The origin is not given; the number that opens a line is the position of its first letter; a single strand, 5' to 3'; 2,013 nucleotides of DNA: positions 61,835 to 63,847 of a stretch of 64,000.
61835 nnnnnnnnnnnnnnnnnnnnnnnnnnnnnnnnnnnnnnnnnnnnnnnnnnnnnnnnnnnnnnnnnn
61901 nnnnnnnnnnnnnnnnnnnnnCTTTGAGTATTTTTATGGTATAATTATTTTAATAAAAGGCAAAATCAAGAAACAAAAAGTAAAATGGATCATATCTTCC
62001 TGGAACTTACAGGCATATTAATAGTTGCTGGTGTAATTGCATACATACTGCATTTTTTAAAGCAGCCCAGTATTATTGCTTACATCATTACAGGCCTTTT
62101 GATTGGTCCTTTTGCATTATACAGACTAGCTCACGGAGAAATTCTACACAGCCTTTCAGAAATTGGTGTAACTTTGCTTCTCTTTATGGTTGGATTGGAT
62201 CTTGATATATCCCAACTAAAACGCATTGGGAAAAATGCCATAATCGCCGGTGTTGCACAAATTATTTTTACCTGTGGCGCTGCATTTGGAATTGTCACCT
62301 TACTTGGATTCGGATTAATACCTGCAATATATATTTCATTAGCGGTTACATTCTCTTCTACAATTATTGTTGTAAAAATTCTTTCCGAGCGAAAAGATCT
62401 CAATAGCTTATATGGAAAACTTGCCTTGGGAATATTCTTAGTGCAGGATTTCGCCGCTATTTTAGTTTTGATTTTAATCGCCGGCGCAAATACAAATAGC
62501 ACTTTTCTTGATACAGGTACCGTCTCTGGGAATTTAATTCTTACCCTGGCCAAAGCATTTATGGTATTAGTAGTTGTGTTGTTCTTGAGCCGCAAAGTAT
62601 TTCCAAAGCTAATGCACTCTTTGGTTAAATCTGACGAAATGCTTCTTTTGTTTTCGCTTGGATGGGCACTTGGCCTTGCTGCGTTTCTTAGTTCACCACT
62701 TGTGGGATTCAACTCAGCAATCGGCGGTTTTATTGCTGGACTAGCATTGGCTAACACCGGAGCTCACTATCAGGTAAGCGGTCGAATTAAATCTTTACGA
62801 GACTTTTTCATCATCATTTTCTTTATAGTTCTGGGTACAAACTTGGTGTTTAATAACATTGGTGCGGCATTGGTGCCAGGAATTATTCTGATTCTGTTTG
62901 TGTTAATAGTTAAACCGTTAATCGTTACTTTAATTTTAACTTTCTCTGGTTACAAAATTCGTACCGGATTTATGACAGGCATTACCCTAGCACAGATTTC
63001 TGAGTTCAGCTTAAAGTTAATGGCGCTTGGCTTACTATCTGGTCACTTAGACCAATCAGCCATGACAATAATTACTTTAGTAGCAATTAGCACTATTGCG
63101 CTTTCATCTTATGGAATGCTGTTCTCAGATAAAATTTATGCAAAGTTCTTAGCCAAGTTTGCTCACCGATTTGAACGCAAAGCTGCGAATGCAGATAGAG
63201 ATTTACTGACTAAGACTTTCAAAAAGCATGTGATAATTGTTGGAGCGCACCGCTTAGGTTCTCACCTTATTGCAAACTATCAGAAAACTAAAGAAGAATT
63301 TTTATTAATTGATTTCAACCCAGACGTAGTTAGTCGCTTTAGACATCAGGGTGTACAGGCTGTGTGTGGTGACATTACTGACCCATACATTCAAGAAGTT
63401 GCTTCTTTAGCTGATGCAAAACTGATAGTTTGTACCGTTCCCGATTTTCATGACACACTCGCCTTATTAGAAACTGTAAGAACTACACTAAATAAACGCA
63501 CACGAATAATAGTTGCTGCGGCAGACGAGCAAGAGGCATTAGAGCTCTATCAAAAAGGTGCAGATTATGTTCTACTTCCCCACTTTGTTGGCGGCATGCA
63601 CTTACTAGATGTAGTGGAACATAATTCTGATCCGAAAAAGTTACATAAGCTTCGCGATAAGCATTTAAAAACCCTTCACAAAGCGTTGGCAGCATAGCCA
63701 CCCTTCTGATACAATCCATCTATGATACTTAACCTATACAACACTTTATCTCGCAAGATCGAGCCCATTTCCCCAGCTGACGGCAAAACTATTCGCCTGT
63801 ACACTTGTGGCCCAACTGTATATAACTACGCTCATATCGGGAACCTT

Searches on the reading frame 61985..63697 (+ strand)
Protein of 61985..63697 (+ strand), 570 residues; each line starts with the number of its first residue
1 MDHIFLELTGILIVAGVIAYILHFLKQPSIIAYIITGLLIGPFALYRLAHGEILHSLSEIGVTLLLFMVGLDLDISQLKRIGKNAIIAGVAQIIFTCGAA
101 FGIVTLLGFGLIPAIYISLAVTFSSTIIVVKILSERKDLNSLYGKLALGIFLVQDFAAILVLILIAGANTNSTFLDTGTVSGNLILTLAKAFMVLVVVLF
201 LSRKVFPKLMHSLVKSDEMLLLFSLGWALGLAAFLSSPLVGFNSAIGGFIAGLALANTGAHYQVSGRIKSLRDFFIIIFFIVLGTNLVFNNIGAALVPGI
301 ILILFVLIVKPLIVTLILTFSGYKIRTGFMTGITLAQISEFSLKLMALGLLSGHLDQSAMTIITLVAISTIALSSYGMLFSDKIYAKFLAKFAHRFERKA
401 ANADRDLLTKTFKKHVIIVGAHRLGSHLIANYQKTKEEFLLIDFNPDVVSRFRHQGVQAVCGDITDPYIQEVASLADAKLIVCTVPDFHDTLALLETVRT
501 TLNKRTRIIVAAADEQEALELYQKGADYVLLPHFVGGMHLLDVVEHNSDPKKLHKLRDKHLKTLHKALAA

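Call 20: search_protein_families(library=pfam, proteins=[window:61985-63697:+])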
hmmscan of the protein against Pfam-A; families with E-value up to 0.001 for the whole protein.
window:61985-63697:+ (570 aa): 2 families
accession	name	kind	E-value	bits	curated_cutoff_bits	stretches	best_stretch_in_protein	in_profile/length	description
PF00999.27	Na_H_Exchanger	-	1.4e-52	179.2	26.2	1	17-372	7-363/375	Sodium/hydrogen exchanger, transmembrane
PF02254.24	TrkA_N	-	2.3e-20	73.5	23.8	1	416-532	1-116/116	TrkA-N domain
